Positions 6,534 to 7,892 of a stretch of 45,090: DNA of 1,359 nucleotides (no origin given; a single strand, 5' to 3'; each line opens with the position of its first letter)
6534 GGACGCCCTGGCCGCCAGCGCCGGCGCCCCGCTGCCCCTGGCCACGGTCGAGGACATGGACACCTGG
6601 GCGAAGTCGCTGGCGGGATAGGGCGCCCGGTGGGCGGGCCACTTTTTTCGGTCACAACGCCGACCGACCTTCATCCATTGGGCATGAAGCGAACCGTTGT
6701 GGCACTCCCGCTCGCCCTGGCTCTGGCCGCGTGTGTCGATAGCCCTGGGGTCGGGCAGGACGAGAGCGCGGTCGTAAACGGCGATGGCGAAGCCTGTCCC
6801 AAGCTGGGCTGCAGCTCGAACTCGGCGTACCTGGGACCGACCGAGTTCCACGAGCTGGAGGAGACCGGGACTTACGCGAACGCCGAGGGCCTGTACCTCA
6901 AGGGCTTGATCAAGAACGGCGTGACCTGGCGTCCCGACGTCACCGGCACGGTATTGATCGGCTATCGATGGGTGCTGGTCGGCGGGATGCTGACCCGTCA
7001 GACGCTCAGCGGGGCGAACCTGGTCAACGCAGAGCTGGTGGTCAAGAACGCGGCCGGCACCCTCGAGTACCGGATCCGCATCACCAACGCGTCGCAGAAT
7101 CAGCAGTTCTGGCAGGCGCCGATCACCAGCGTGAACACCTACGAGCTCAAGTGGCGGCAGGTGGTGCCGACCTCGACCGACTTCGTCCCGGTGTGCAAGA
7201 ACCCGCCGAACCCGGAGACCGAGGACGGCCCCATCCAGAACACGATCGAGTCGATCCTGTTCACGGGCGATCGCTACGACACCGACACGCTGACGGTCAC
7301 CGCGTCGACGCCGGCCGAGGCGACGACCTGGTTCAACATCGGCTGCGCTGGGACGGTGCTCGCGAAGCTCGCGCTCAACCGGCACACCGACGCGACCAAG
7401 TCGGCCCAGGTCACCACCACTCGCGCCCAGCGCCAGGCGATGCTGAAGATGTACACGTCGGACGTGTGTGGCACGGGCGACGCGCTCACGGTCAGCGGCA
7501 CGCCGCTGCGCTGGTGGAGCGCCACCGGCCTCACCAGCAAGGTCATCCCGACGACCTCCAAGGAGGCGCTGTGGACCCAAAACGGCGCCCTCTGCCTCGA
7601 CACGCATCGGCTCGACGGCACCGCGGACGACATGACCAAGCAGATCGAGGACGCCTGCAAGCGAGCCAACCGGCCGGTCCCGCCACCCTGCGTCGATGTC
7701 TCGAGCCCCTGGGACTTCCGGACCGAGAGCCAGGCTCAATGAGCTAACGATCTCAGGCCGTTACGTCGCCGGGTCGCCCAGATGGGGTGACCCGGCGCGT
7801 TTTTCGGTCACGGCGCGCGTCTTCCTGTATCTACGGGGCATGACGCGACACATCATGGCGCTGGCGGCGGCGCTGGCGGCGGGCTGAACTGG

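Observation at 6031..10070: ECF sigma factor followed by three tandem paralogous Cys-rich lipoproteins that share a fixed-position upstream motif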

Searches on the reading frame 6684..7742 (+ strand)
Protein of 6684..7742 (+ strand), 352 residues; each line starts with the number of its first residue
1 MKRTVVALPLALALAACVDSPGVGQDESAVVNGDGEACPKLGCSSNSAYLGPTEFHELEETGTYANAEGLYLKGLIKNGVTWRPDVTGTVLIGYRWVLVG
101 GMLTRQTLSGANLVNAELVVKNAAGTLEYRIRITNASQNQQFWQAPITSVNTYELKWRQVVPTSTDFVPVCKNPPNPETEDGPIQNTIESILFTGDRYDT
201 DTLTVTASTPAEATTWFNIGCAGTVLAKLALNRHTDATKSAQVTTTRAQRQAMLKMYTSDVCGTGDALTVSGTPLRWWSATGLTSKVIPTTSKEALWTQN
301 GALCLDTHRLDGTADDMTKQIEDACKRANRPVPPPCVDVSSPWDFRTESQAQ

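Call 5: search_protein_families(library=pfam, proteins=[window:6684-7742:+], max_evalue=0.01)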
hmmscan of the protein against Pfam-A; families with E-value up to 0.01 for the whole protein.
window:6684-7742:+ (352 aa): 1 family
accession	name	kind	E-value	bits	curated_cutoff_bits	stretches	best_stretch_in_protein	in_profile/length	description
PF20032.4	ADYC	-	1.6e-27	97.2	27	1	110-310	1-175/176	ADYC domain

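Call 6: search_protein_families(library=ncbifam, proteins=[window:6684-7742:+], max_evalue=0.01)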
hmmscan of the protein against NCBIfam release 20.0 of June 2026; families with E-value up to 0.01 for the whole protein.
window:6684-7742:+ (352 aa): 0 families

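Call 11: find_homologous_proteins(query=window:6684-7742:+)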
Query window:6684-7742:+ (352 aa): 157 proteins with E <= 0.001 among 8000 candidates; the best 120 are listed.
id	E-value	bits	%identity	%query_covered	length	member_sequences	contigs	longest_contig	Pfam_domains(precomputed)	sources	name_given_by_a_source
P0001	8.9e-214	727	89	100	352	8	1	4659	PF20032.5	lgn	-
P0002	1.3e-212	723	90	100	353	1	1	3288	PF20032.5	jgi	jgi:hypothetical protein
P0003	1.4e-211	720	90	100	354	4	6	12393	PF20032.5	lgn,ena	-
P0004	2.9e-191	653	81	100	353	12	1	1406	PF20032.5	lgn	-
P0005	2.8e-187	640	79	100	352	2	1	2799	PF20032.5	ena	-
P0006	2.6e-169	581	73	100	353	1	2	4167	PF20032.5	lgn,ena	-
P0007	5.5e-165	567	81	89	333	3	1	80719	PF20032.5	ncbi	-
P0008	4.6e-153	528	68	100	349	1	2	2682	PF20032.5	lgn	-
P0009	2.5e-151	522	68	100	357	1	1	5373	PF20032.5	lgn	-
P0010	5.6e-136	471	79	75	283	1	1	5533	PF20032.5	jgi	jgi:hypothetical protein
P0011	4.5e-128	445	78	74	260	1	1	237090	PF20032.5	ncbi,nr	ncbi:MAG: hypothetical protein JNK64_17295 [Myxococcales bacterium]|nr:hypothetical protein [Myxococ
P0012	1.1e-120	421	58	100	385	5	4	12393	PF20032.5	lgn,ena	-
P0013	3.0e-120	420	58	100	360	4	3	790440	PF20032.5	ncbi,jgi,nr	ncbi:MAG: hypothetical protein IPH44_29600 [Myxococcales bacterium]|nr:hypothetical protein [Myxococ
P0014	7.7e-118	412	58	95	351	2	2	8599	PF20032.5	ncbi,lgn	-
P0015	2.1e-117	410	58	100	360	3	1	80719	PF20032.5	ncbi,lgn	-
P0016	2.1e-116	407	57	95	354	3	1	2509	PF20032.5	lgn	-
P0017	4.2e-115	403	58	96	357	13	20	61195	PF20032.5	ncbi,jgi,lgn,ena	-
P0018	1.0e-114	402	58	100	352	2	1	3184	PF20032.5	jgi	jgi:hypothetical protein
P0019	2.1e-113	397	55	100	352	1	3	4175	PF20032.5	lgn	-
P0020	1.9e-112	394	57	97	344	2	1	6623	PF20032.5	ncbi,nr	ncbi:MAG TPA: ADYC domain-containing protein [Kofleriaceae bacterium]|nr:ADYC domain-containing prot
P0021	2.4e-112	394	56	100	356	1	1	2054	PF20032.5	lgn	-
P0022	2.0e-104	368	52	95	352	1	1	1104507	PF20032.5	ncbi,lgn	ncbi:MAG: ADYC domain-containing protein [Kofleriaceae bacterium]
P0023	8.3e-102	359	55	91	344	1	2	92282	PF20032.5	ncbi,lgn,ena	-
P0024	2.6e-100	354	53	95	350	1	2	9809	PF20032.5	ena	-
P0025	4.3e-98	347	51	99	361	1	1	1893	PF20032.5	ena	-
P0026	3.6e-97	344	51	97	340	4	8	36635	PF20032.5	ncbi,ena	-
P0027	9.9e-97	342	52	93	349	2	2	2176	PF20032.5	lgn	-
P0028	1.4e-96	342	51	100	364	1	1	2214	PF20032.5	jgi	jgi:hypothetical protein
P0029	4.0e-96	340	51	92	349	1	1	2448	PF20032.5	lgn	-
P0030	4.1e-95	337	51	93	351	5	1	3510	PF20032.5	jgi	jgi:hypothetical protein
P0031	8.7e-95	336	53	87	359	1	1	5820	PF20032.5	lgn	-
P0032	9.6e-95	336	52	88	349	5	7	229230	PF20032.5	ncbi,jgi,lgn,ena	-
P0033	2.5e-93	331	52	100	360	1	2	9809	PF20032.5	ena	-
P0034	2.5e-93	331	50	97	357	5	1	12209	PF20032.5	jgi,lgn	-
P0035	5.2e-93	330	51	91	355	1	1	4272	PF20032.5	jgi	jgi:hypothetical protein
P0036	1.1e-92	329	49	95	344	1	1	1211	PF20032.5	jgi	jgi:hypothetical protein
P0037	4.2e-92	327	51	92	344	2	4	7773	PF20032.5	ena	-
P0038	1.3e-90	322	50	100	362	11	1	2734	PF20032.5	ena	-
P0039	1.7e-90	322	50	88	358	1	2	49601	PF20032.5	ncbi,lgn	-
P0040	5.3e-90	320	50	95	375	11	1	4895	PF20032.5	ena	-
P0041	8.1e-90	320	52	95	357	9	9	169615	PF20032.5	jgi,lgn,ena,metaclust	jgi:hypothetical protein|metaclust:\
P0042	8.8e-90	320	51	95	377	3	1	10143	PF20032.5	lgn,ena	-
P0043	1.1e-89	319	49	91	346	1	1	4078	PF20032.5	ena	-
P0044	7.5e-87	310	50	96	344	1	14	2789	PF20032.5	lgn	-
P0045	2.0e-86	309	47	100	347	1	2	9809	PF20032.5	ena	-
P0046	3.8e-85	304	50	91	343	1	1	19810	PF20032.5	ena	-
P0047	2.2e-83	298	46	94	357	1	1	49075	PF20032.5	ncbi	-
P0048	1.1e-82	296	48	91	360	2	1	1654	PF20032.5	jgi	jgi:hypothetical protein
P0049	6.5e-82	294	46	95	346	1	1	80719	PF20032.5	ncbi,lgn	-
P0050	3.6e-81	291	58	70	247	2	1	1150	PF20032.5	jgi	jgi:hypothetical protein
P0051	7.9e-80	287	50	86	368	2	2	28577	PF20032.5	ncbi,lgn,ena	-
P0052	3.5e-79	285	48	91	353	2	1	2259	PF20032.5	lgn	-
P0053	2.4e-78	282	44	100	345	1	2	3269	PF20032.5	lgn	-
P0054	7.8e-69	251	45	88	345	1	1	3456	PF20032.5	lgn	-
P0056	6.0e-67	244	44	88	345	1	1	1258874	PF20032.5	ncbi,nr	ncbi:MAG: hypothetical protein IPL61_26830 [Myxococcales bacterium]|nr:hypothetical protein [Myxococ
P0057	5.3e-66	241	44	88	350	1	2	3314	PF20032.5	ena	-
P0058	2.6e-65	239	46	91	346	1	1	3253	PF20032.5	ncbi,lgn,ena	-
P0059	3.4e-63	232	43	92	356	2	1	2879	PF20032.5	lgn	-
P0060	1.3e-62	230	43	92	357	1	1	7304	PF20032.5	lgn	-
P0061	2.1e-61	226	44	84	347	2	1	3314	PF20032.5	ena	-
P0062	2.4e-61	226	44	86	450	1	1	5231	PF20032.5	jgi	jgi:hypothetical protein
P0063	6.1e-61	225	42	93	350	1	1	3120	PF20032.5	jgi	jgi:ADYC domain-containing protein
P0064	1.5e-60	223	42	95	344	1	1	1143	PF20032.5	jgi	jgi:hypothetical protein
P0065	1.9e-60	223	41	94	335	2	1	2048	PF20032.5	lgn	-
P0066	3.0e-60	222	42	94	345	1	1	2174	PF20032.5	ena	-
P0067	1.6e-59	220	44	85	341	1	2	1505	PF20032.5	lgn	-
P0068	2.3e-59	220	42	89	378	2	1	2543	PF20032.5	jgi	-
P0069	3.3e-59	219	42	84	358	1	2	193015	PF20032.5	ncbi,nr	ncbi:MAG: hypothetical protein H6708_22005 [Kofleriaceae bacterium]|nr:hypothetical protein [Myxococ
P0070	1.1e-58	217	44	87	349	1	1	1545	PF20032.5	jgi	-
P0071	1.3e-58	217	43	80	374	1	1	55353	PF20032.5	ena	-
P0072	1.4e-58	217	42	90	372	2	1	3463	PF20032.5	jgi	jgi:hypothetical protein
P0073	9.5e-58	214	39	92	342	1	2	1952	PF20032.5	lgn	-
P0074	2.0e-57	213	41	84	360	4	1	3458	PF20032.5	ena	-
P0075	2.4e-57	213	42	93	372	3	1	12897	PF20032.5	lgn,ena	-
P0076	1.8e-56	210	41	91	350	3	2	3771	PF20032.5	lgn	-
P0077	1.9e-56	210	40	98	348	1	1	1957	PF20032.5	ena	-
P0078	2.5e-56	210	40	92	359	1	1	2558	PF20032.5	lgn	-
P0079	6.2e-56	208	40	91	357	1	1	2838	PF20032.5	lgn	-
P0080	8.0e-56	208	40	89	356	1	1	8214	PF20032.5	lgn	-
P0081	1.2e-55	207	40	97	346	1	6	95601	PF20032.5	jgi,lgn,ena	-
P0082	1.2e-55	207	38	93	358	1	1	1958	PF20032.5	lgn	-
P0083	3.5e-55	206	40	88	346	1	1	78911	PF20032.5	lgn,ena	-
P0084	4.7e-55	205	41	97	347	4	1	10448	PF20032.5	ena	-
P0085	4.9e-55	205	43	84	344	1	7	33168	PF20032.5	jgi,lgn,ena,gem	-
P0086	1.6e-54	204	40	97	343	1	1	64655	PF20032.5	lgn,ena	-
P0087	5.0e-54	202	39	92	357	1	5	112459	PF20032.5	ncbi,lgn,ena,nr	ncbi:MAG: hypothetical protein K8M05_06780 [Deltaproteobacteria bacterium]|nr:hypothetical protein [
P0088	8.5e-54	201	41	94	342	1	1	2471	PF20032.5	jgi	jgi:hypothetical protein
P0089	8.7e-54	201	40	87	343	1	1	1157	PF20032.5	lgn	-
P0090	1.1e-53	201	37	97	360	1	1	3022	PF20032.5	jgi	jgi:hypothetical protein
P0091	1.6e-53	200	38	95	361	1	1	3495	PF20032.5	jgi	jgi:hypothetical protein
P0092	3.1e-53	199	39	91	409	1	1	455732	PF20032.5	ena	-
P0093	4.7e-53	199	37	99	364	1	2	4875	PF20032.5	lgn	-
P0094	7.2e-53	198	39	97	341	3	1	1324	PF20032.5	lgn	-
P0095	2.6e-52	196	38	93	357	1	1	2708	PF20032.5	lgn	-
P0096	5.6e-52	195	39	85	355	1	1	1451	PF20032.5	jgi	jgi:hypothetical protein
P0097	7.3e-52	195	38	93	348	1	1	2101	PF20032.5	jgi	jgi:hypothetical protein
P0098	1.3e-51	194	40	97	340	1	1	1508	PF20032.5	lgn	-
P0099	1.4e-51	194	35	99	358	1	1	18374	PF20032.5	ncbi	-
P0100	1.8e-51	194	39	87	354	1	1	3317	PF20032.5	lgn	-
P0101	3.2e-51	193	38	88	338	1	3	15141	PF20032.5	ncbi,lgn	-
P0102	1.1e-50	191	40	95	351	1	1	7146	PF20032.5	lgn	-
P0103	1.7e-50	190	39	88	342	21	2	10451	PF20032.5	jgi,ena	jgi:hypothetical protein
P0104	2.5e-50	190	37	98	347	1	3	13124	PF20032.5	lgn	-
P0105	2.5e-50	190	38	78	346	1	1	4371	PF20032.5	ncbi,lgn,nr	ncbi:MAG TPA: ADYC domain-containing protein [Kofleriaceae bacterium]|nr:ADYC domain-containing prot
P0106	3.6e-50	189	43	75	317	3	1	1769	PF20032.5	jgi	jgi:hypothetical protein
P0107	2.9e-49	186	38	93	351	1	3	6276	PF20032.5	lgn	-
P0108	3.5e-49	186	55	47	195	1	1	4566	PF20032.5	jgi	jgi:hypothetical protein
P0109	1.1e-48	184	37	95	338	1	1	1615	PF20032.5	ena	-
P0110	2.0e-48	184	37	94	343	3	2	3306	PF20032.5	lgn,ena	-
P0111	9.0e-47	178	39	84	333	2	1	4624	PF20032.5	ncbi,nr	ncbi:MAG: hypothetical protein H0T79_03800 [Deltaproteobacteria bacterium]|nr:hypothetical protein [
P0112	1.0e-46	178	39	76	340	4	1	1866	PF20032.5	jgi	-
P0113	2.4e-46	177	37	97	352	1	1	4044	PF20032.5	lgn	-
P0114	6.6e-46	175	37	87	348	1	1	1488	PF20032.5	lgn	-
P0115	1.3e-45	174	37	99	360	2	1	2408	PF20032.5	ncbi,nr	ncbi:MAG: hypothetical protein H0T65_01020 [Deltaproteobacteria bacterium]|nr:hypothetical protein [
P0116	1.8e-45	174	36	88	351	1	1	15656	PF20032.5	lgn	-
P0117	3.7e-45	173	39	77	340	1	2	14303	PF20032.5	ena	-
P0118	6.1e-45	172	36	95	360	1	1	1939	PF20032.5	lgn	-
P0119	1.6e-44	171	35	98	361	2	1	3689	PF20032.5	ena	-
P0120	1.7e-44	171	36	96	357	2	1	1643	PF20032.5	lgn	-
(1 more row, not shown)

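Call 13: find_encoding_contigs(protein=P0007, flank=10000, max_places=3)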
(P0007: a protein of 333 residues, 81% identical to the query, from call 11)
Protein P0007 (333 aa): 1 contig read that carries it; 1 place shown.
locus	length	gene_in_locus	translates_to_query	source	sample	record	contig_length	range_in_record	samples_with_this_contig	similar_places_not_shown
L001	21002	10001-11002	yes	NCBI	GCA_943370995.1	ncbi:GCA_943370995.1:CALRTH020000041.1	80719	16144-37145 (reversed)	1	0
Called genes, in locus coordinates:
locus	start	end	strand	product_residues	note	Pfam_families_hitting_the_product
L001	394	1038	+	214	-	-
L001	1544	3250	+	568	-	PF13531:SBP_bac_11, PF00092:VWA, PF13768:VWA_3, PF13519:VWA_2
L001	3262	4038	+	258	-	-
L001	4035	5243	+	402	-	PF13531:SBP_bac_11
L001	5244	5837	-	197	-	PF01391:Collagen (weak)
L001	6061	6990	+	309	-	PF06267:DUF1028, PF14559:TPR_19 (weak)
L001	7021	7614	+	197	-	PF07638:Sigma70_ECF, PF04542:Sigma70_r2, PF08281:Sigma70_r4_2, PF04545:Sigma70_r4 (weak)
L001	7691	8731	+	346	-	PF20032:ADYC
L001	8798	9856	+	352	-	PF20032:ADYC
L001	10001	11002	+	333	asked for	PF20032:ADYC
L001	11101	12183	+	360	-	PF20032:ADYC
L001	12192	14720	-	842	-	PF00069:Pkinase, PF07714:PK_Tyr_Ser-Thr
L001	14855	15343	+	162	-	-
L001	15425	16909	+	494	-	-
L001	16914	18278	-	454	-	-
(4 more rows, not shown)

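Call 14: find_encoding_contigs(protein=P0013, flank=10000, max_places=3)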
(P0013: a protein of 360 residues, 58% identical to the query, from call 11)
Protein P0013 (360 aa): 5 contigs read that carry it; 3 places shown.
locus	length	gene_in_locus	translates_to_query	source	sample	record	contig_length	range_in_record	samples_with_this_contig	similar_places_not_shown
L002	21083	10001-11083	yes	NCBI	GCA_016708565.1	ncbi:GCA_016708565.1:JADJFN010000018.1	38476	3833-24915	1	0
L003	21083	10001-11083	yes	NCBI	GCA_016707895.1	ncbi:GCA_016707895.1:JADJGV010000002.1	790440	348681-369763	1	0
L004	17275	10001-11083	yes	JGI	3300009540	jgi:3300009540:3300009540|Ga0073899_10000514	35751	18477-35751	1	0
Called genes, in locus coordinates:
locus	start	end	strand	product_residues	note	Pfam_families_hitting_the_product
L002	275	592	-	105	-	-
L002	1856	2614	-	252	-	PF05016:ParE_toxin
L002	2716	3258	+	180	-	PF13531:SBP_bac_11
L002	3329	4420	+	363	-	PF00092:VWA, PF13519:VWA_2, PF13768:VWA_3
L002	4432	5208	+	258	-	-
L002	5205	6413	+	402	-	PF13416:SBP_bac_8 (weak), PF13531:SBP_bac_11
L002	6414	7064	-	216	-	PF01391:Collagen (weak)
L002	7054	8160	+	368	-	PF06267:DUF1028, PF14559:TPR_19 (weak)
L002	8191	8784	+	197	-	PF07638:Sigma70_ECF, PF04542:Sigma70_r2, PF08281:Sigma70_r4_2, PF04545:Sigma70_r4 (faint)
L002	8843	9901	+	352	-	PF20032:ADYC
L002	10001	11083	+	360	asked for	PF20032:ADYC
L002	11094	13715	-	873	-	PF00069:Pkinase, PF01636:APH (faint), PF07714:PK_Tyr_Ser-Thr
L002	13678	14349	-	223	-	PF14353:CpXC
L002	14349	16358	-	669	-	PF22977:WHD (weak), PF05496:RuvB_N (faint), PF00004:AAA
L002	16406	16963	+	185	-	-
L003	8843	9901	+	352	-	PF20032:ADYC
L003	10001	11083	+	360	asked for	PF20032:ADYC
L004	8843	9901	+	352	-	PF20032:ADYC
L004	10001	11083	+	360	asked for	PF20032:ADYC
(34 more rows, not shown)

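Call 15: find_encoding_contigs(protein=P0022, flank=10000, max_places=3)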
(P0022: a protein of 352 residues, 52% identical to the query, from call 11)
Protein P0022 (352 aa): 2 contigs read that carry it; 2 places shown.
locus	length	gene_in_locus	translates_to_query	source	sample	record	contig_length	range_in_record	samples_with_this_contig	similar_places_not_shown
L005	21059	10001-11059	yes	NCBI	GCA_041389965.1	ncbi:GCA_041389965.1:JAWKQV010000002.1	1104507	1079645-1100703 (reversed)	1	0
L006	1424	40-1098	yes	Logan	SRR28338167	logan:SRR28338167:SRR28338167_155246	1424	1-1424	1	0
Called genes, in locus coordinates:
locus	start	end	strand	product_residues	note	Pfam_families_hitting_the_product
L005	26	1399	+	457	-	PF00072:Response_reg, PF00158:Sigma54_activat, PF13191:AAA_16 (faint), PF14532:Sigma54_activ_2, PF00004:AAA (weak), PF07728:AAA_5 (weak), PF25601:AAA_lid_14, PF02954:HTH_8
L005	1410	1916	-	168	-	-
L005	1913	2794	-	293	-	PF11845:Tll0287-like (weak)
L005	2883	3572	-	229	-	PF14522:Cytochrome_C7 (faint), PF22113:Mtrc-MtrF_II-IV_dom (weak), PF14537:Cytochrom_c3_2 (weak)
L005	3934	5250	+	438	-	PF00069:Pkinase, PF01636:APH (faint), PF07714:PK_Tyr_Ser-Thr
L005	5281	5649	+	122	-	PF03259:Robl_LC7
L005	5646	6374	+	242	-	PF00691:OmpA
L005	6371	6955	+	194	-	-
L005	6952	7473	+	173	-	PF10702:DUF2507 (weak), PF02830:V4R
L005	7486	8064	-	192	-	PF01391:Collagen (weak)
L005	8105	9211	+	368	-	PF06267:DUF1028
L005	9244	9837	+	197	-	PF07638:Sigma70_ECF, PF04542:Sigma70_r2, PF08281:Sigma70_r4_2, PF04545:Sigma70_r4 (weak)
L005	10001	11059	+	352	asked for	PF20032:ADYC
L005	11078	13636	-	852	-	PF00069:Pkinase, PF07714:PK_Tyr_Ser-Thr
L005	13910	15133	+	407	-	-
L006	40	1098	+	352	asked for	PF20032:ADYC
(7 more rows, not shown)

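Call 22: find_related_loci(query=A2, collection=genome_contigs, flank=10000)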
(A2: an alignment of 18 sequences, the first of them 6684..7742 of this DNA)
Query A2 (352 aa) in genome_contigs; peptide patterns used: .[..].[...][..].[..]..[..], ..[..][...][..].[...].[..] (x = any residue, [..] = any of these).
87 stretches matched a pattern; 63 encode a relative of the query (tblastn E <= 1e-3); 62 distinct loci.
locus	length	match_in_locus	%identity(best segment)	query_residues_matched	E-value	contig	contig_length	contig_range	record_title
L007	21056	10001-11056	89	1-352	0e+0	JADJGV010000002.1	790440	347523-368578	MAG: Myxococcales bacterium isolate Damh_18-Q3-R51-60_BATAC.454 tig00000502-10-7904850, whole genome shotgun sequence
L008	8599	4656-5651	58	16-351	1e-119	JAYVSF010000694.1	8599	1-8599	MAG: Myxococcales bacterium isolate GL74_DN_concoct_155_sub GL74_DN_concoct_155_sub_693, whole genome shotgun sequence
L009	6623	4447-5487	56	1-351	6e-117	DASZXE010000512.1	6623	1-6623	MAG TPA_asm: Kofleriaceae bacterium isolate SMAG_U6175 k141_772304, whole genome shotgun sequence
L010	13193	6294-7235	55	6-325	6e-107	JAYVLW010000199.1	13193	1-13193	MAG: Myxococcales bacterium isolate GL56_Down_metabat_34 GL56_Down_metabat_34_198, whole genome shotgun sequence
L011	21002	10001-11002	52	16-351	7e-106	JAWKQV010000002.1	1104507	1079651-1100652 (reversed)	MAG: Kofleriaceae bacterium isolate ABC1.117 ABC1.117.fa-2, whole genome shotgun sequence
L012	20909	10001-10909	52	16-325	5e-97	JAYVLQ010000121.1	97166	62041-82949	MAG: Kofleriaceae bacterium isolate GL54_UP_metabinner_5 GL54_UP_metabinner_5_120, whole genome shotgun sequence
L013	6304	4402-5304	50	17-325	3e-95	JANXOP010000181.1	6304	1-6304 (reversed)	MAG: Kofleriaceae bacterium isolate GL140_1_concoct_276 GL140_1_k141_35406, whole genome shotgun sequence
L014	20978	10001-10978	52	1-334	3e-93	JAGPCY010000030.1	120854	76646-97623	MAG: Kofleriaceae bacterium isolate Gw_SlAct_bin_340 Gw_SlAct_191_length_120854_cov_36.988992, whole genome shotgun sequ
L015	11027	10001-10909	52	16-325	2e-92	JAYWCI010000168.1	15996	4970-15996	MAG: Kofleriaceae bacterium isolate GL94_UP_concoct_149 GL94_UP_concoct_149_167, whole genome shotgun sequence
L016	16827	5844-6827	46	6-336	6e-90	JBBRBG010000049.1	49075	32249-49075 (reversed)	MAG: Haliangiales bacterium isolate Co_metawrap_2332 Cmw_2332_k141_1638239_length_49075_cov_10.9984, whole genome shotgu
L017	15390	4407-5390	47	12-333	1e-82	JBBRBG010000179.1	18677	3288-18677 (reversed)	MAG: Haliangiales bacterium isolate Co_metawrap_2332 Cmw_2332_k141_17490658_length_18677_cov_11.9976, whole genome shotg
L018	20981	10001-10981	42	11-346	2e-67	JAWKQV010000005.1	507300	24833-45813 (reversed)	MAG: Kofleriaceae bacterium isolate ABC1.117 ABC1.117.fa-5, whole genome shotgun sequence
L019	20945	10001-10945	40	1-315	2e-64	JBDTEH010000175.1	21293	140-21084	MAG: Kofleriaceae bacterium isolate cluster2_bin.199 k127_4572413, whole genome shotgun sequence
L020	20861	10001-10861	42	38-334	6e-64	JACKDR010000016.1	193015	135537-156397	MAG: Kofleriaceae bacterium isolate HK-STAS-MYXO-12 HK-STAS-MYXO-12_16, whole genome shotgun sequence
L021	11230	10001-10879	41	38-339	1e-59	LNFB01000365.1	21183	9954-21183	MAG: Deltaproteobacteria bacterium Ga0077550 Ga0077550_1261.1, whole genome shotgun sequence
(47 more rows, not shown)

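Call 27: predict_structure(alignment_id=A2)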
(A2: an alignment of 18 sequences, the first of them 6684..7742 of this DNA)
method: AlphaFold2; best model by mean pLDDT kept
length: 352 residues; sequences in the alignment: 18
mean_pLDDT: 72.8   pTM: 0.71
mean pLDDT of the five models: 72.8, 66.3, 66.0, 64.6, 60.0
residues with pLDDT >= 90: 83; 70-90: 141; 50-70: 58; < 50: 70
segments of 3 or more residues with pLDDT < 50: 1-34, 44-48, 143-146, 175-183, 225-242
pLDDT, mean of each block of 10 residues (from residue 1): 41 34 32 54 52 74 88 96 90 95 95 96 91 86 53 89 81 51 59 78 81 85 53 38 69 82 79 67 60 84 84 78 89 83 80 62
secondary structure, 60 per line:
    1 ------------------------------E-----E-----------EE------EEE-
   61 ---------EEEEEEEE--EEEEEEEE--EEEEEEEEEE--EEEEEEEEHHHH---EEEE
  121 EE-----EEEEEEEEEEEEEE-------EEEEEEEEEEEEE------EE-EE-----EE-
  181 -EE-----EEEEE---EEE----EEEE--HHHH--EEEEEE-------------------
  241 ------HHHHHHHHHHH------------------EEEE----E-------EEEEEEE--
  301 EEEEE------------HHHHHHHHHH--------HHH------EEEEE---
elements in order: E57-59 E70-77 E80-87 E90-99 E102-109 H110-113 E117-122 E128-141 E149-161 E189-193 E197-199 E204-207 H210-213 E216-221 H247-257 E276-279 E292-298 E301-305 H318-327 E345-349

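Call 52: predict_structure(alignment_id=A3)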
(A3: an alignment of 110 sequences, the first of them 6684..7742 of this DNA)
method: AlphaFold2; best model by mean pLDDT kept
length: 352 residues; sequences in the alignment: 110
mean_pLDDT: 91.6   pTM: 0.87
mean pLDDT of the five models: 91.6, 91.1, 91.0, 90.7, 89.0
residues with pLDDT >= 90: 282; 70-90: 44; 50-70: 13; < 50: 13
segments of 3 or more residues with pLDDT < 50: 1-3, 13-16, 19-24
pLDDT, mean of each block of 10 residues (from residue 1): 55 49 56 82 88 96 97 98 98 97 97 98 96 97 97 98 95 83 88 98 97 98 95 98 97 98 95 94 95 97 98 94 97 94 97 90
secondary structure, 60 per line:
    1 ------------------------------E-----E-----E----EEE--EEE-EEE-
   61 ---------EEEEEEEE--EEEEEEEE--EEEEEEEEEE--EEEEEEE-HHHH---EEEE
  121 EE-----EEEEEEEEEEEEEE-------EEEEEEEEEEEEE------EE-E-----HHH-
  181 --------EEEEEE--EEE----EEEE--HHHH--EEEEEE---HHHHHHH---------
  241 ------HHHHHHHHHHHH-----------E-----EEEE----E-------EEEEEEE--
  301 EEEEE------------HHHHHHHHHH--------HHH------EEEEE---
elements in order: E48-50 E53-55 E57-59 E70-77 E80-87 E90-99 E102-108 H110-113 E117-122 E128-141 E149-161 E189-194 E197-199 E204-207 H210-213 E216-221 H225-231 H247-258 E276-279 E292-298 E301-305 H318-327 E345-349

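Call 58: find_encoding_contigs(protein=P0011, flank=4000, max_places=2)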
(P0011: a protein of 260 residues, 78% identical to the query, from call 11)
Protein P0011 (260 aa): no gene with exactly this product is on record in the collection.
